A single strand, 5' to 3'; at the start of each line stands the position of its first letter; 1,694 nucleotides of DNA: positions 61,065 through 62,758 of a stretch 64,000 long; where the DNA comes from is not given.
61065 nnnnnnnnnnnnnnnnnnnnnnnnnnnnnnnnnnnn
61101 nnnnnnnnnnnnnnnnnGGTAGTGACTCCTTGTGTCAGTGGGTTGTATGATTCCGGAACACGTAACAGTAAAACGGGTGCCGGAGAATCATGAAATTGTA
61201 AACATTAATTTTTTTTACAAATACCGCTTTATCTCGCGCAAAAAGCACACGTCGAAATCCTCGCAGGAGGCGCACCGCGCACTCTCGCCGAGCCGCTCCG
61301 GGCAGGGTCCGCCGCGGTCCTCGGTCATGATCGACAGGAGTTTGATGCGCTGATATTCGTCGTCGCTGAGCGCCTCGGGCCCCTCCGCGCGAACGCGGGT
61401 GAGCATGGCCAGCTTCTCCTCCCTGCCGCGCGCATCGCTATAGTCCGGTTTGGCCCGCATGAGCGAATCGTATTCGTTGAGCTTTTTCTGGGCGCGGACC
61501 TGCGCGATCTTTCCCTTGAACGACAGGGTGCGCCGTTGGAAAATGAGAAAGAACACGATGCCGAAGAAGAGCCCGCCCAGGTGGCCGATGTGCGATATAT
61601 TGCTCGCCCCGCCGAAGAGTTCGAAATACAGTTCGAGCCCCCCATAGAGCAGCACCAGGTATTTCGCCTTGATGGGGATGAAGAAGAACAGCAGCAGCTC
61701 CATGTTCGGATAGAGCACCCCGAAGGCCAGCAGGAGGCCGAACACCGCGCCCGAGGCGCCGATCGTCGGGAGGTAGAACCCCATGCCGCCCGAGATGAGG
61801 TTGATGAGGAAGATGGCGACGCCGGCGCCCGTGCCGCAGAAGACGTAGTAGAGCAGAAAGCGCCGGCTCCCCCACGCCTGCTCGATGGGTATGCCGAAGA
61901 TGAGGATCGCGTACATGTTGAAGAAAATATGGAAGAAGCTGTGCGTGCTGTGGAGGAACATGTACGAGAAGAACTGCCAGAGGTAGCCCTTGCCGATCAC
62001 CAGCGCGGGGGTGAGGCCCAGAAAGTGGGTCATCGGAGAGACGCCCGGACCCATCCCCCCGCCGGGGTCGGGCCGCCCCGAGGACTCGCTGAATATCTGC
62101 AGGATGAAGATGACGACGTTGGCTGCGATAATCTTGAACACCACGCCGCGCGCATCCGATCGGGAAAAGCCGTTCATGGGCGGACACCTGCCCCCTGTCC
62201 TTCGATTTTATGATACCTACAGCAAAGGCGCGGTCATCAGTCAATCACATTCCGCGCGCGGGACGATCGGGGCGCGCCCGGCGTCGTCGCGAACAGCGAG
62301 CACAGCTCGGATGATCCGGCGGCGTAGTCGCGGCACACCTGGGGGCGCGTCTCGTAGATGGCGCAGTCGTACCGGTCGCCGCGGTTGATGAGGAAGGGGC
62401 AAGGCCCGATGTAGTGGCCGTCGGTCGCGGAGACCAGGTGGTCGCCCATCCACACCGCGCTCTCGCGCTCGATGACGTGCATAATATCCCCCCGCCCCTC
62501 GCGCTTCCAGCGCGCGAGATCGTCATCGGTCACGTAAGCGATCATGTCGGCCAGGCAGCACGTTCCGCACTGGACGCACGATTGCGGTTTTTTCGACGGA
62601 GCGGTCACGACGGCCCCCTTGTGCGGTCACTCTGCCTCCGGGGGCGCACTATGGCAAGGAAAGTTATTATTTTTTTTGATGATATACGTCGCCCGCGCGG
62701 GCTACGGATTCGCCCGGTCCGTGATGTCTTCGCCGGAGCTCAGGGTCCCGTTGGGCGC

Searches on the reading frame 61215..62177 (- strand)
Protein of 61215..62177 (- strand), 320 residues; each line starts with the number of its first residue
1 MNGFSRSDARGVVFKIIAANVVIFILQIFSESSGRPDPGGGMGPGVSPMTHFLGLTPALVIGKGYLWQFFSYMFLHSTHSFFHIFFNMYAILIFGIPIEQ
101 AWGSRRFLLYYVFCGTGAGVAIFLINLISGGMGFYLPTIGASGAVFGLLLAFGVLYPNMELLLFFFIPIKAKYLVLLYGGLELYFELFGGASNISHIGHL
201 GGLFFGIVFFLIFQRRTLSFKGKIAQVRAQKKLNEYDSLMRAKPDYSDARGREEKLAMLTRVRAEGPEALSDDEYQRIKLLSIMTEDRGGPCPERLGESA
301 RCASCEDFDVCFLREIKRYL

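Call 10: search_protein_families(library=ncbifam, proteins=[window:61215-62177:-], max_evalue=0.001)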
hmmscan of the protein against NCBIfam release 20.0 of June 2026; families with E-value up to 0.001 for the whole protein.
window:61215-62177:- (320 aa): 1 family
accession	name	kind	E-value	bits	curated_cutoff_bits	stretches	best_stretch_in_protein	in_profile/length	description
TIGR03902.1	rhom_GG_sort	equivalog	1e-05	25.5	84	1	62-210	12-153/154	rhombosortase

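Call 49: search_protein_families(library=pfam, proteins=[window:61215-62177:-], max_evalue=0.001)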
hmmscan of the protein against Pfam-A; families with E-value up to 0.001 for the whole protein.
window:61215-62177:- (320 aa): 2 families
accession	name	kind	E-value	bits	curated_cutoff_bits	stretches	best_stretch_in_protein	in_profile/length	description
PF01694.28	Rhomboid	-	1.4e-25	90.6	22.6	1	64-214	2-141/143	Rhomboid domain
PF08551.15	DUF1751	-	0.0001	23.3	22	1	65-129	7-69/99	Eukaryotic integral membrane protein (DUF1751)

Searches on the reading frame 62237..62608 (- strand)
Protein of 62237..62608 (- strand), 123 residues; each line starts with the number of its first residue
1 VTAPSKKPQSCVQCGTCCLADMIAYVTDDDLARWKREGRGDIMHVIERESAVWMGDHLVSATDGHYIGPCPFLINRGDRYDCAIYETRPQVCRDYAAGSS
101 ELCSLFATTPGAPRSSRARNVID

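Call 49: search_protein_families(library=pfam, proteins=[window:62237-62608:-], max_evalue=0.001)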
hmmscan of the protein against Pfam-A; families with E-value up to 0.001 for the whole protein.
window:62237-62608:- (123 aa): 1 family
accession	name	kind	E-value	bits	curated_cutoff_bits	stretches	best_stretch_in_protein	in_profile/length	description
PF03692.20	CxxCxxCC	-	5.3e-09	37.1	23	1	11-97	2-71/85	Putative zinc- or iron-chelating domain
